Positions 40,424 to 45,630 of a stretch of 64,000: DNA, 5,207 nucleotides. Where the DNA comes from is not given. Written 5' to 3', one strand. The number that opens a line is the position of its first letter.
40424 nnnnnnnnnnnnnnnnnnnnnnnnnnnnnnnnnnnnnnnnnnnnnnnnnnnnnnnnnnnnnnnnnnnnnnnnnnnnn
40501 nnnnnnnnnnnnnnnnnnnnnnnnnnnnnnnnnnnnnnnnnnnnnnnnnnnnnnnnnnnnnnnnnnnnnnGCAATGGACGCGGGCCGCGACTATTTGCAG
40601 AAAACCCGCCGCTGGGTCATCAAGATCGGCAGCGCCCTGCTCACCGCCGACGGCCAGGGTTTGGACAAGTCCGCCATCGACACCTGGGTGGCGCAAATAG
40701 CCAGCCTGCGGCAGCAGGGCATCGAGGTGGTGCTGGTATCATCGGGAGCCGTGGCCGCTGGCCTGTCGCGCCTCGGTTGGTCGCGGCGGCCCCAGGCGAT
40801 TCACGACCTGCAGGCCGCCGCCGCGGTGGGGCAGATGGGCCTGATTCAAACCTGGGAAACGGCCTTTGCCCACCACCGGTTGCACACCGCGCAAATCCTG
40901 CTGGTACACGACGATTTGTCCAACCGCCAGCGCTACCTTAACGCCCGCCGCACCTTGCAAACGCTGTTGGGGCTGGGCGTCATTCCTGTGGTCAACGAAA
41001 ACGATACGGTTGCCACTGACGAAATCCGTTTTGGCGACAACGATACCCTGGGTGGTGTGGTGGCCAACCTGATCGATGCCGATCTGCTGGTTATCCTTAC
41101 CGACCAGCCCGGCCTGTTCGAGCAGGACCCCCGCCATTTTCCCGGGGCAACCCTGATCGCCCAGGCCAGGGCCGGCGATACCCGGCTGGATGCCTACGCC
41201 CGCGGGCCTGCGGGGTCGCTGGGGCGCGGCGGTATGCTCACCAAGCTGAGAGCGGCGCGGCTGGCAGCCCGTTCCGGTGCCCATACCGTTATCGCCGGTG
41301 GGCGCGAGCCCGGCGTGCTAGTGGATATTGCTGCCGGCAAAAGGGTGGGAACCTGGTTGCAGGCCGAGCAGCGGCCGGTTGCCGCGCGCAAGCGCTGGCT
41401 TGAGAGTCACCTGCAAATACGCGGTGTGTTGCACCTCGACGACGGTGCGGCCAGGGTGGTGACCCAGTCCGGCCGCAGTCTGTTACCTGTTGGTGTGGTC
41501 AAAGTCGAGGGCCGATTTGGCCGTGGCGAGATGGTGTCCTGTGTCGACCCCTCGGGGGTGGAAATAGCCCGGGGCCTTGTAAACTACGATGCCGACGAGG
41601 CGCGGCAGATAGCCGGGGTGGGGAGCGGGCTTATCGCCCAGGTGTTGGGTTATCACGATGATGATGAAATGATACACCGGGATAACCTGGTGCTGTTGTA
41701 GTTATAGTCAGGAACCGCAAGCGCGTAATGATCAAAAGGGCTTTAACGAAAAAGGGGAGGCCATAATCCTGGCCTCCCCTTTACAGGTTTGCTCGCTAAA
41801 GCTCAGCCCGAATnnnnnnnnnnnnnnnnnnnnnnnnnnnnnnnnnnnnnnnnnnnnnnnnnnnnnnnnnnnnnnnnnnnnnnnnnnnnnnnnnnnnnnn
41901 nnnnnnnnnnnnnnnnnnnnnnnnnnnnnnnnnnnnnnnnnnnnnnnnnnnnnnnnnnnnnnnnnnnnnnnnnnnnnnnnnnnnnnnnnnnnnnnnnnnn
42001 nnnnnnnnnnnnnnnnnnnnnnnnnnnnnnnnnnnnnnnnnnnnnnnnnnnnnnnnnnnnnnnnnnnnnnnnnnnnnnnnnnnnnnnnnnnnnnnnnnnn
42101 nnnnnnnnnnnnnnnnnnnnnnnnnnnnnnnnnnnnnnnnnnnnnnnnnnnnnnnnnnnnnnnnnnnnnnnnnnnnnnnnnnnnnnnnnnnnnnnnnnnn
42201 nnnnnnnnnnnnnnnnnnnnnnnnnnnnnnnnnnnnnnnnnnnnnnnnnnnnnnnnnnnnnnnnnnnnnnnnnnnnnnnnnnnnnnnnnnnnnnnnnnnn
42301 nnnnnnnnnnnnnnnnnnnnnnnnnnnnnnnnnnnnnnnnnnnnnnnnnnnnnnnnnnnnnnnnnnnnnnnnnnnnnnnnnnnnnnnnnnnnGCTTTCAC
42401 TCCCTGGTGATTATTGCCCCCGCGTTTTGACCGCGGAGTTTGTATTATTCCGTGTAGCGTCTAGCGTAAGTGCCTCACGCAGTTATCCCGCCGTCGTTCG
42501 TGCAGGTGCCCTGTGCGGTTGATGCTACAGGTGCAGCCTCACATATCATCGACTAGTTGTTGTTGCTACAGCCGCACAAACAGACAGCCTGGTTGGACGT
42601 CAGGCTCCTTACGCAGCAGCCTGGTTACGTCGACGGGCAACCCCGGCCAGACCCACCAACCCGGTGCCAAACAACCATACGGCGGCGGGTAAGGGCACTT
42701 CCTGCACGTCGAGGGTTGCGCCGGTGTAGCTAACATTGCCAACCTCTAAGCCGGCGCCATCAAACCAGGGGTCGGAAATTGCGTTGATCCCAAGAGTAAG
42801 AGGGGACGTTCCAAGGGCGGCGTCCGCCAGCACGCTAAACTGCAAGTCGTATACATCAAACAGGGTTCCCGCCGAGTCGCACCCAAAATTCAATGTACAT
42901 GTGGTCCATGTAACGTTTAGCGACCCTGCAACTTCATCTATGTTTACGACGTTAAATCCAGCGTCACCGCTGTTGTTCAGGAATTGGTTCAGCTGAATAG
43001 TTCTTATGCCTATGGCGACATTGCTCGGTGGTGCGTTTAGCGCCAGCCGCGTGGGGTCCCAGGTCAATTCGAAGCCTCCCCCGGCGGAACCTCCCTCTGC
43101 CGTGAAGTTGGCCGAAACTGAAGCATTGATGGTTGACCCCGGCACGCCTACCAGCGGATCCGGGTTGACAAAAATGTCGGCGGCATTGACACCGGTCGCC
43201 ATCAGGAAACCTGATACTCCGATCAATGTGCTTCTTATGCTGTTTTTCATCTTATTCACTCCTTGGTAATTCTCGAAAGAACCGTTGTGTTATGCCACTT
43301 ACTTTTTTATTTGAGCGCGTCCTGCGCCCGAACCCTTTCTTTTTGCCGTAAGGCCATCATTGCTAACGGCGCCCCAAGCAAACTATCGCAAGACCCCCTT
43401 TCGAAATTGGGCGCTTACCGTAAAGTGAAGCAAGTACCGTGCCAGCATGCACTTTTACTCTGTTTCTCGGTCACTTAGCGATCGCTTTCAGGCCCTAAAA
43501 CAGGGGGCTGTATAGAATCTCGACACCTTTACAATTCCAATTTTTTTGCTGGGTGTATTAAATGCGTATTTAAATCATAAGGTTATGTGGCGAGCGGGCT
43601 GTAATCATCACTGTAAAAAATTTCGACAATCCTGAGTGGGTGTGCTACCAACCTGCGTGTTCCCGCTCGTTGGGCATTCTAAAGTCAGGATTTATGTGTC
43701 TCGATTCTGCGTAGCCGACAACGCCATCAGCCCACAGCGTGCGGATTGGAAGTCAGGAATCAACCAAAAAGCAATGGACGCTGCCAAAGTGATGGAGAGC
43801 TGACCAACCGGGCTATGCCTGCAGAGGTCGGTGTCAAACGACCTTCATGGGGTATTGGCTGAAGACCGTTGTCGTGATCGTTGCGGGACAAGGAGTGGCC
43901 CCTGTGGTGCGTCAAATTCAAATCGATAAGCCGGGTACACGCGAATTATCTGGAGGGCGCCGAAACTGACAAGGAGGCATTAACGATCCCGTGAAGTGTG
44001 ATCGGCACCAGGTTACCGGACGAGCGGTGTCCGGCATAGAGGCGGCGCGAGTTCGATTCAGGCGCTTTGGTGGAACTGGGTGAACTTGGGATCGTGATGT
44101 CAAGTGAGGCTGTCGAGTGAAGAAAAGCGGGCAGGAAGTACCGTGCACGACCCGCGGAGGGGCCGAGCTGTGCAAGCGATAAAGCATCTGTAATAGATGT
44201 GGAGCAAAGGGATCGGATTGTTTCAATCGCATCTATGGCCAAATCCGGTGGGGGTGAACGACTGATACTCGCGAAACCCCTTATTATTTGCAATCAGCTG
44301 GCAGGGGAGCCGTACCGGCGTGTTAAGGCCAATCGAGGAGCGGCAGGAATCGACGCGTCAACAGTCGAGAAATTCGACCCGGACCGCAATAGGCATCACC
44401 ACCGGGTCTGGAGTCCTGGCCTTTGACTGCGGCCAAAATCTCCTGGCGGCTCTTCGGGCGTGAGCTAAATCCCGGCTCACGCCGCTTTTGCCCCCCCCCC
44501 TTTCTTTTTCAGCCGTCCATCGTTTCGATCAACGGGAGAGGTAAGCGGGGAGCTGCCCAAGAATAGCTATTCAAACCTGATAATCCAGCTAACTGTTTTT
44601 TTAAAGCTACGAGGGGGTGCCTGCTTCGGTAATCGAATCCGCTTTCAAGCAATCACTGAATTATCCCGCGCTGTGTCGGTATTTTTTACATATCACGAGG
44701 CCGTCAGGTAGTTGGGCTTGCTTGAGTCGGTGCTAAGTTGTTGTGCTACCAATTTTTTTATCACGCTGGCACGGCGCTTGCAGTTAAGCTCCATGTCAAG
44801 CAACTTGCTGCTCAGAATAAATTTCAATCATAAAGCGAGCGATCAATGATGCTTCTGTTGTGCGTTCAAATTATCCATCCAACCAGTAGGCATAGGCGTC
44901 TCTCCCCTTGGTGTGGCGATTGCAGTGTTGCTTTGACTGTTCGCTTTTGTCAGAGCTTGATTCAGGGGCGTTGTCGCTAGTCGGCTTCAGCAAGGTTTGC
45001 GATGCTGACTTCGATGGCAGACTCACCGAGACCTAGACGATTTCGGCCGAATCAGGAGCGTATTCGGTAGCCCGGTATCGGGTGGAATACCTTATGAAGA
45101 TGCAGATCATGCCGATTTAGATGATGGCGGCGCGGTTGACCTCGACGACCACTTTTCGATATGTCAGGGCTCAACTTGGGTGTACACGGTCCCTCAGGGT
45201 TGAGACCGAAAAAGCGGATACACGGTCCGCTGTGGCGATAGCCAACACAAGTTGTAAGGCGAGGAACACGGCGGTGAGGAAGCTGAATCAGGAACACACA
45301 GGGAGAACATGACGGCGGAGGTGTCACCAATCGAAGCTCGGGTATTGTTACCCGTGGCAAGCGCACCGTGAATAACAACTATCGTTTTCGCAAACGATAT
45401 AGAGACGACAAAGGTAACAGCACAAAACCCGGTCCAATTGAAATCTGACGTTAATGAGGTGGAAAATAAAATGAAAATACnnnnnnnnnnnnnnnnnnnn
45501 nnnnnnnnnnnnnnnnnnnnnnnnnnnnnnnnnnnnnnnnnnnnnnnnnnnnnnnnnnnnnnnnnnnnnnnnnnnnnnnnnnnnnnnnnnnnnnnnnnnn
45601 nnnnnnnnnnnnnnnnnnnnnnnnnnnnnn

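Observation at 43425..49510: A ~1-kb regulatory module is duplicated in front of both operons and carries sigma-54 promoters and a triplicated 17-bp motif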

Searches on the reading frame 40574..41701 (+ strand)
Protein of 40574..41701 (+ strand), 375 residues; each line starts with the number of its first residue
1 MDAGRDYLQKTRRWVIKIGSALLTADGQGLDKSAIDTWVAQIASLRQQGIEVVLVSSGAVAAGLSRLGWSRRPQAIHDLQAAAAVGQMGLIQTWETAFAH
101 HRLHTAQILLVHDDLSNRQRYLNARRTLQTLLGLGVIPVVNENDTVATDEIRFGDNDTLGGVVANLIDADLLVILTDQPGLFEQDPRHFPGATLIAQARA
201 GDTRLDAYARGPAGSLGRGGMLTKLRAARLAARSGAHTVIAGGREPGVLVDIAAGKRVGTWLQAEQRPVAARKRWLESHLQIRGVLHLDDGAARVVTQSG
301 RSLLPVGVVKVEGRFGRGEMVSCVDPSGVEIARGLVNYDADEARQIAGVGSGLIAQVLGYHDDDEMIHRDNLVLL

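Call 7: search_protein_families(library=ncbifam, proteins=[window:40574-41701:+], max_evalue=0.001)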
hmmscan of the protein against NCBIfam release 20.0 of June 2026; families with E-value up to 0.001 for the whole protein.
window:40574-41701:+ (375 aa): 11 families
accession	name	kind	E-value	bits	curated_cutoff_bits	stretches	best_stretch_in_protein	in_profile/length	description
TIGR01027.1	proB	equivalog_domain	3.6e-126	421.2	186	1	13-373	2-362/363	glutamate 5-kinase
TIGR01092.1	P5CS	equivalog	2.9e-45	154.7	796.75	1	5-266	1-277/715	delta l-pyrroline-5-carboxylate synthetase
TIGR02076.1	pyrH_arch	equivalog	5.6e-08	32.7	158.05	1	157-261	119-220/222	UMP kinase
TIGR00761.1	argB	equivalog_domain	1.2e-07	31.5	151.3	1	126-240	126-230/231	acetylglutamate kinase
NF010659.0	PRK14058.1-1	equivalog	2.5e-06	26.8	223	1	125-244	140-250/267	[LysW]-aminoadipate kinase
TIGR02075.1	pyrH_bact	equivalog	5.1e-05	23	243.9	0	12-58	2-49/233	UMP kinase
NF040647.1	IPPK_Arch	equivalog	6.9e-05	22.2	120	1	125-260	121-257/259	isopentenyl phosphate kinase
NF006515.0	PRK08961.1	equivalog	0.00016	19.8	802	1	128-197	190-256/861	bifunctional aspartate kinase/diaminopimelate decarboxylase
TIGR00746.1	arcC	equivalog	0.00035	19.7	358.25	0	133-240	188-289/309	carbamate kinase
TIGR00657.1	asp_kinases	subfamily_domain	0.00044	19.5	208.7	0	154-197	192-235/442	aspartate kinase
NF005160.0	PRK06635.2-4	equivalog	0.00097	18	657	0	150-197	145-192/392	aspartate kinase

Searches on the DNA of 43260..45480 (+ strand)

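Call 23: search_rna_families(source=window, start=43260, end=45480, threshold=evalue, max_evalue=1)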
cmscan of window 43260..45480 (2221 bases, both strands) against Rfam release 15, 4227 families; matches with E-value up to 1: 1.
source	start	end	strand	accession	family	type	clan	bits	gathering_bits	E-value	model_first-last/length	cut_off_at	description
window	43795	43906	+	RF01999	group-II-D1D4-2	Intron;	CL00102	23.5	36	0.043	1-118/118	no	Group II catalytic intron D1-D4-2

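Call 47: search_dna_similar(query=window:43732-44556:+, collection=plasmids, mode=distant, max_rows=8)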
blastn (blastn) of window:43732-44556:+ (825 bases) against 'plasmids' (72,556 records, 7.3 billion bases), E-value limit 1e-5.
Records with a match: 22; places in all: 36; records where one place covers at least 80% of the query: 0.
Best place of each record, by identity: 60-80% 22.
By first word of the organism name: Acinetobacter 19; Burkholderia 2; Cupriavidus 1.
By predicted mobility (MOB-suite, as given by PLSDB): mobilizable 21; non-mobilizable 1.
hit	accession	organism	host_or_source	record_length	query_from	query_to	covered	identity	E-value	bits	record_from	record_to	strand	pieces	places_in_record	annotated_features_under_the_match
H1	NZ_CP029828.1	Burkholderia sp. JP2-270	sigle cell,rice rhizosphere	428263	276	480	25%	69.2%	8e-7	63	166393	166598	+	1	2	none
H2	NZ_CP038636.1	Cupriavidus oxalaticus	whole organism,sewage sludge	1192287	276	480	25%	69.2%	8e-7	63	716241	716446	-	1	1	none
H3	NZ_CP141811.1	Burkholderia thailandensis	Homo sapiens,tissue sample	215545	276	480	25%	69.2%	8e-7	63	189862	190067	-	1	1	none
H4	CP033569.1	Acinetobacter pittii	Homo sapiens,Bacterial culture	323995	276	376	12%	73.3%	3e-6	62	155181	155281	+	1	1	hypothetical protein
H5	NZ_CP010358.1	Acinetobacter johnsonii XBB1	Hospital sewage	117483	276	376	12%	73.3%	3e-6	62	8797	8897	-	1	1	none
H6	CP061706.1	Acinetobacter baumannii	paper pulp mill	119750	276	376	12%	73.3%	3e-6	62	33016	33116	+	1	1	none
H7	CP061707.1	Acinetobacter baumannii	paper pulp mill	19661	276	376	12%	73.3%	3e-6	62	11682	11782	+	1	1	none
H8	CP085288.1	Acinetobacter haemolyticus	single cell,water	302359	276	376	12%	73.3%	3e-6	62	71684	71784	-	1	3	none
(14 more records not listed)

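Call 48: get_annotated_region(hit=H2, flank=2500)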
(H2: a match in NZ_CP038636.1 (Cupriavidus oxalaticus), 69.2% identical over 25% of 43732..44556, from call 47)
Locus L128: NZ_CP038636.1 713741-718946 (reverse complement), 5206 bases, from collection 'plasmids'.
description: Cupriavidus oxalaticus strain X32 plasmid unnamed1, complete sequence
organism: Cupriavidus oxalaticus (NCBI taxid 96344)
taxonomy: Bacteria; Pseudomonadota; Betaproteobacteria; Burkholderiales; Burkholderiaceae; Cupriavidus; Cupriavidus oxalaticus
host: -; source: whole organism,sewage sludge; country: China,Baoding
typing (MOB-suite, as given by PLSDB): mobilizable; relaxase MOBP,MOBP
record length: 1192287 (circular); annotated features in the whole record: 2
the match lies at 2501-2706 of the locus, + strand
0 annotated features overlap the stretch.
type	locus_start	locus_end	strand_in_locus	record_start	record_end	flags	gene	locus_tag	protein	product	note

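Call 51: search_rna_families(source=L128, threshold=gathering)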
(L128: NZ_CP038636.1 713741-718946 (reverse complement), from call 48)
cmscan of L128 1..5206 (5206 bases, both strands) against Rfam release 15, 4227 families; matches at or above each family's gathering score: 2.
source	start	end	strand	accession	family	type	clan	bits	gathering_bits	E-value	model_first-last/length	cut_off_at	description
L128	2277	2393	+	RF01999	group-II-D1D4-2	Intron;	CL00102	113.5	36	9.6e-24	1-118/118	no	Group II catalytic intron D1-D4-2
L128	4008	4083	+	RF00029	Intron_gpII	Intron;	-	58.1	40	6.5e-10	1-77/77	no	Group II catalytic intron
